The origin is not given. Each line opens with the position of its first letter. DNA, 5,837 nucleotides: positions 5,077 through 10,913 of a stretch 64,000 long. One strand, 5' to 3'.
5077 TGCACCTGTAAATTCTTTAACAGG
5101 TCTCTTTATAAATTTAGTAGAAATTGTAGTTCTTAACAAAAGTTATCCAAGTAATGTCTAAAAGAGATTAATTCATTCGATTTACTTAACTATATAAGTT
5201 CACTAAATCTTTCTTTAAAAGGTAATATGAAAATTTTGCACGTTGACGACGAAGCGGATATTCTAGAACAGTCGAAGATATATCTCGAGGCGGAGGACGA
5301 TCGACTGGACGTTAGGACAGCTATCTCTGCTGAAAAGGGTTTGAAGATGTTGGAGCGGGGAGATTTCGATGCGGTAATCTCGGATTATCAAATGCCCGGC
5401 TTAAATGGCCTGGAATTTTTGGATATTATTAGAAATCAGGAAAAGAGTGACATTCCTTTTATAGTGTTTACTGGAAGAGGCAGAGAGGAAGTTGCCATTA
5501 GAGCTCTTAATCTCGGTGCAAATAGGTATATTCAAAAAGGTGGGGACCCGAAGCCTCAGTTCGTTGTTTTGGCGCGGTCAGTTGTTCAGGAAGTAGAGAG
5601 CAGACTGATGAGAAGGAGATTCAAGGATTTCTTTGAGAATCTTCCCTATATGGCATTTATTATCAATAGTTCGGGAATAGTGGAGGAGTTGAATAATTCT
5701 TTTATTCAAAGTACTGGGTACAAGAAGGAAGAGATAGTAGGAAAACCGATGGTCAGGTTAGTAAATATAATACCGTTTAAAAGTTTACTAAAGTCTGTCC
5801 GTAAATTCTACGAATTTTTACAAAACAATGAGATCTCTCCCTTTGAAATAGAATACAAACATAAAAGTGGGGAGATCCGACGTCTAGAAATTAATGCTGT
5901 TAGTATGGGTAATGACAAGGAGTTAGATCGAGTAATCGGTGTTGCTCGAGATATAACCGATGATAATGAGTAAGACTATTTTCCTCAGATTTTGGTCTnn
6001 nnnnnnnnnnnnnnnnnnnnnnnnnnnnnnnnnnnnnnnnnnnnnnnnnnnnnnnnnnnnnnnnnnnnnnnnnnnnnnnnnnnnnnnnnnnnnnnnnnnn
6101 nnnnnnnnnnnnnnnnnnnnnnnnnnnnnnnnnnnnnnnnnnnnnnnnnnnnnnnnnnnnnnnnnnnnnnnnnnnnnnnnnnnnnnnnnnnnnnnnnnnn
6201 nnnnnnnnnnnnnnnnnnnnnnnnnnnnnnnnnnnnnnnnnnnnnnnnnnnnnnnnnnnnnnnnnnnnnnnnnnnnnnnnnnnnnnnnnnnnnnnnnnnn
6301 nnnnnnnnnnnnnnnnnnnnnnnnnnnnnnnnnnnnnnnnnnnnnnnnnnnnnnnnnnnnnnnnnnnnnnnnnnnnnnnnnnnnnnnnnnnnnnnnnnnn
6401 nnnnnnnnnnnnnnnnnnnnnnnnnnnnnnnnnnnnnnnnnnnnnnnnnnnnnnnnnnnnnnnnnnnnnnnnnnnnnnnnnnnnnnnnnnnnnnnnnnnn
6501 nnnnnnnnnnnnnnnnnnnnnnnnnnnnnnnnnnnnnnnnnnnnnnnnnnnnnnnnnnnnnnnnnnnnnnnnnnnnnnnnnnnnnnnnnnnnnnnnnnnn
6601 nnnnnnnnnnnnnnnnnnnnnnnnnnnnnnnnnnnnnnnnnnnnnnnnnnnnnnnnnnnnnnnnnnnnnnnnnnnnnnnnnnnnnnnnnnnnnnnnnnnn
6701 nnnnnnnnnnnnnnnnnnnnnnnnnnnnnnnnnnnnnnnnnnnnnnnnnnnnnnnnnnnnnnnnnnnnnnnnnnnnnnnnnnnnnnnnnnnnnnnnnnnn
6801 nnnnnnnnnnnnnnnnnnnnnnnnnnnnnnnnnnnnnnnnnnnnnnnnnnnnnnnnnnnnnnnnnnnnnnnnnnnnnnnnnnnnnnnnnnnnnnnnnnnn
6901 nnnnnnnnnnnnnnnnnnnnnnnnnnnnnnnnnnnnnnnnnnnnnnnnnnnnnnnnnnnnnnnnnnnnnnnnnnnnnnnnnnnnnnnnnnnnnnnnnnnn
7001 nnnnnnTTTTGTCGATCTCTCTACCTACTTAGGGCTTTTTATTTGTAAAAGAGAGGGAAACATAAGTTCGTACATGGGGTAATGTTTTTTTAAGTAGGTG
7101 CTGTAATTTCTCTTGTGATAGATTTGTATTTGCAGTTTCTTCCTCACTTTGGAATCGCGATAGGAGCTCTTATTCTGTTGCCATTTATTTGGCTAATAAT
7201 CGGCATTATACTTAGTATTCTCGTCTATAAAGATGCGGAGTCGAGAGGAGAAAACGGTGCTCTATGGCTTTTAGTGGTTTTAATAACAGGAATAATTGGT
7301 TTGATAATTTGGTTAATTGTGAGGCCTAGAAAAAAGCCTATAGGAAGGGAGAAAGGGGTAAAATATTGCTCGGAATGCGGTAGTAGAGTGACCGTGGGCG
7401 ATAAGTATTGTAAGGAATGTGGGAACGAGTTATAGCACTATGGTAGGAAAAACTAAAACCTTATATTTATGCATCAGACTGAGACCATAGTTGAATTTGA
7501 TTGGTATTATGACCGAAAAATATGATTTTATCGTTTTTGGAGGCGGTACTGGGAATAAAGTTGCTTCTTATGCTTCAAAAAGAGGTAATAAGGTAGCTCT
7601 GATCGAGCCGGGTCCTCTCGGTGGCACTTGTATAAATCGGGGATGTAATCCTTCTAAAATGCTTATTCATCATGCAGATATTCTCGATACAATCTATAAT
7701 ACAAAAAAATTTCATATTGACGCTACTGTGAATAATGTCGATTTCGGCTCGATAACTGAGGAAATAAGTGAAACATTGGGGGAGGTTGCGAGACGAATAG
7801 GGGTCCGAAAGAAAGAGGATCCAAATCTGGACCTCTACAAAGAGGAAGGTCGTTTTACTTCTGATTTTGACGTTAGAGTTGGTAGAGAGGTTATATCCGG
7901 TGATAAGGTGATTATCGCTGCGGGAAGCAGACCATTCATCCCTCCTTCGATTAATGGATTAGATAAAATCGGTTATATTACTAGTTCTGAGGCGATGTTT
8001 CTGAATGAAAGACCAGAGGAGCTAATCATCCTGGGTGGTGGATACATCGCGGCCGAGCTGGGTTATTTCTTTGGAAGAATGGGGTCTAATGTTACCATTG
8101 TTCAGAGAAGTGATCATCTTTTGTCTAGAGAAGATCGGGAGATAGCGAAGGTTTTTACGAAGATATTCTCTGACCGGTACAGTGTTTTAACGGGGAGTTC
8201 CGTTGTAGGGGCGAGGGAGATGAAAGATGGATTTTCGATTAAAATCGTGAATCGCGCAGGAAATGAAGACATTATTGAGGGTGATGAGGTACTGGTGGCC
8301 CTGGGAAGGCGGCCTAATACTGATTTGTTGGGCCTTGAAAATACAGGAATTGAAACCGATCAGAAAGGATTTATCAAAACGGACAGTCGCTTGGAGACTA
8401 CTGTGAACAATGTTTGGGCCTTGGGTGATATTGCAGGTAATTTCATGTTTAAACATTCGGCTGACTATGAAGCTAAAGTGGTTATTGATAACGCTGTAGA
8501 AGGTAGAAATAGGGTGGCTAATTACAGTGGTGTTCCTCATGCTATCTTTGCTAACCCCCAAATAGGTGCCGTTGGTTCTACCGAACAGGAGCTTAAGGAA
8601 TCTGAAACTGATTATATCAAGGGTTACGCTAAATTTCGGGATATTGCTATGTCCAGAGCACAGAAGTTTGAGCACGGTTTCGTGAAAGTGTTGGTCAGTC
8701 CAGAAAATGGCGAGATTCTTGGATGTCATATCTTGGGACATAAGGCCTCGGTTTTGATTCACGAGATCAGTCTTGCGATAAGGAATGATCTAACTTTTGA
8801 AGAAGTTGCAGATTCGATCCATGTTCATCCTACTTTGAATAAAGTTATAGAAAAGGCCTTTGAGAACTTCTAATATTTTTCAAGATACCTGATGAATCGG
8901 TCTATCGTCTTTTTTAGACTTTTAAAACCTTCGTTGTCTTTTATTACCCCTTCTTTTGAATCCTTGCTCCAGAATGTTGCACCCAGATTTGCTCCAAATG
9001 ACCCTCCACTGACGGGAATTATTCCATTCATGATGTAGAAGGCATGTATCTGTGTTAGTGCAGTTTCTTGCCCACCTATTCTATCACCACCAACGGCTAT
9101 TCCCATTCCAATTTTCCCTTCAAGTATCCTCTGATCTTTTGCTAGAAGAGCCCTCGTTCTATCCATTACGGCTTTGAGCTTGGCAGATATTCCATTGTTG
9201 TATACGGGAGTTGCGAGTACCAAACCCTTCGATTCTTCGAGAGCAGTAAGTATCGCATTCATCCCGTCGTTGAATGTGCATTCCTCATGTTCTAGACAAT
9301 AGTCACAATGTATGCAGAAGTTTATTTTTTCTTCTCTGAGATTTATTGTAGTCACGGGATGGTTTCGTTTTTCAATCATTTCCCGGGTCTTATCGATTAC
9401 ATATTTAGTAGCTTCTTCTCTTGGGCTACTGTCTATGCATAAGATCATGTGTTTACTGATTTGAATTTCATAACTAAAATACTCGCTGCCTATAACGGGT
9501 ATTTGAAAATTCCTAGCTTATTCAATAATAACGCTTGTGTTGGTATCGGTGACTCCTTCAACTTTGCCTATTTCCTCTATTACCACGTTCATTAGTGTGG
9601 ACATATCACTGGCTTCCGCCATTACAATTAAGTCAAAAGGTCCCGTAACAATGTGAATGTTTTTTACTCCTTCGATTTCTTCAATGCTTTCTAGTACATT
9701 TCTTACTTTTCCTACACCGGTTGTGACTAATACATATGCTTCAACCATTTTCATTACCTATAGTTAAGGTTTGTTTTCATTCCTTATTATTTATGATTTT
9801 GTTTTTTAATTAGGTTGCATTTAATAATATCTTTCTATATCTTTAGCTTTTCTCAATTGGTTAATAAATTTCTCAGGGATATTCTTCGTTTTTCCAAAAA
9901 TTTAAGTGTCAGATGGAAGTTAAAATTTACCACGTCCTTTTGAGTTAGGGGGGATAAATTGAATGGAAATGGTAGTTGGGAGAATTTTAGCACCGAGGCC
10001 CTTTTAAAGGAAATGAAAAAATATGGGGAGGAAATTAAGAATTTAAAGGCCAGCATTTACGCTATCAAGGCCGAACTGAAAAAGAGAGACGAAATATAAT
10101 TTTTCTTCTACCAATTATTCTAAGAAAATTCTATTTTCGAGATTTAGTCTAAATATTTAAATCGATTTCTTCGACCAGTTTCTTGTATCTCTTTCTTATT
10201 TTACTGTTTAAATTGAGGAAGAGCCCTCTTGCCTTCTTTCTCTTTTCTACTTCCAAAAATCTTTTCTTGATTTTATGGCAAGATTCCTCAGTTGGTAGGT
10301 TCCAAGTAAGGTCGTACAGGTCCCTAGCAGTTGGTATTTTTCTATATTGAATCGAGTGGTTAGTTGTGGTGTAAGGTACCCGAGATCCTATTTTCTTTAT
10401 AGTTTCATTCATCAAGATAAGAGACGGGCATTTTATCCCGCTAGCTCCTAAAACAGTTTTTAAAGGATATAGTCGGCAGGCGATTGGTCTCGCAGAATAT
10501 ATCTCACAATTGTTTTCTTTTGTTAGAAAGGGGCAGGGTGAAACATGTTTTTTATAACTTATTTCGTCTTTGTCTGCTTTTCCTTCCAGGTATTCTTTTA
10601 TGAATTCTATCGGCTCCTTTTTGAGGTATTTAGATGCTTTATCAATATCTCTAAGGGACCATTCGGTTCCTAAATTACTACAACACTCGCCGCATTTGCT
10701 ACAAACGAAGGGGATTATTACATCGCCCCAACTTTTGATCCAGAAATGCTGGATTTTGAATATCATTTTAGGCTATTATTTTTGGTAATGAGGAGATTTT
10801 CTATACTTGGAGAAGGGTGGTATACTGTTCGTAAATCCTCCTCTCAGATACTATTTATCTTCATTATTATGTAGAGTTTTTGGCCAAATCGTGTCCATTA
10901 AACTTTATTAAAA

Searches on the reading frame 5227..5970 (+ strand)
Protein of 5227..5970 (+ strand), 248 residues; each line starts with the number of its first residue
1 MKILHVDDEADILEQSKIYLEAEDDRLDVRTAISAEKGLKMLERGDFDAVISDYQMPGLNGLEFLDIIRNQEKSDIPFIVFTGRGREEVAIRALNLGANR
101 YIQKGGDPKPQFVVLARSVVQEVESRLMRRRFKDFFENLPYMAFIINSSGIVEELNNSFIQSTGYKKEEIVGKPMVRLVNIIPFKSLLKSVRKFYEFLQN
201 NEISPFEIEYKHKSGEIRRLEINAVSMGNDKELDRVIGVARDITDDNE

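Call 70: search_protein_families(library=pfam, proteins=[window:5227-5970:+], max_evalue=0.0001)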
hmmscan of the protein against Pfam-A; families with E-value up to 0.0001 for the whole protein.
window:5227-5970:+ (248 aa): 5 families
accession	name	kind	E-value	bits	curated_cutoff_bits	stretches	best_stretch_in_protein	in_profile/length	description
PF00072.30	Response_reg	-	4.3e-22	78.8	30.2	1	3-108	1-103/111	Response regulator receiver domain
PF13426.13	PAS_9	-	3e-13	50.4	27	1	142-245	3-103/103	PAS domain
PF00989.32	PAS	-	3.3e-10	40.4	22.6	1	131-243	2-113/113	PAS fold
PF08447.18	PAS_3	-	5.6e-07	30.2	25.6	1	155-240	4-89/89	PAS fold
PF08448.16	PAS_4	-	3.3e-06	27.7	23.1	1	136-245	1-107/110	PAS fold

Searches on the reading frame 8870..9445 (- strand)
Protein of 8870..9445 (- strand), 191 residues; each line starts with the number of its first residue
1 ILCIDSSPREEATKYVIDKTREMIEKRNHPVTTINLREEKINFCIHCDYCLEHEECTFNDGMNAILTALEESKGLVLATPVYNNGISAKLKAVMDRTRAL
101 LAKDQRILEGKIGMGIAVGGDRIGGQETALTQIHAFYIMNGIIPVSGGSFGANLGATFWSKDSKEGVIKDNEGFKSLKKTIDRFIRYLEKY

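Call 70: search_protein_families(library=pfam, proteins=[window:8870-9445:-], max_evalue=0.0001)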
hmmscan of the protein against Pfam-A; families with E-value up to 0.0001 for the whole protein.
window:8870-9445:- (191 aa): 2 families
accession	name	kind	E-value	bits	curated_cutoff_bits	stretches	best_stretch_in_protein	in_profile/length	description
PF03358.20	FMN_red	-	5.9e-25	88.1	24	1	1-153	3-148/152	NADPH-dependent FMN reductase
PF02525.22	Flavodoxin_2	-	2.4e-09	37.6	27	1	1-97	3-103/198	Flavodoxin-like fold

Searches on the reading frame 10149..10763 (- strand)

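Call 70: search_protein_families(library=pfam, proteins=[window:10149-10763:-], max_evalue=0.0001)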
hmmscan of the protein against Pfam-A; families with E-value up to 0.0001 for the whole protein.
window:10149-10763:- (204 aa): 1 family
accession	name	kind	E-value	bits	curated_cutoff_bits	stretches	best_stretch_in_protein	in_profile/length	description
PF03692.20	CxxCxxCC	-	1.2e-13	51.9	23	1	21-102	2-72/85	Putative zinc- or iron-chelating domain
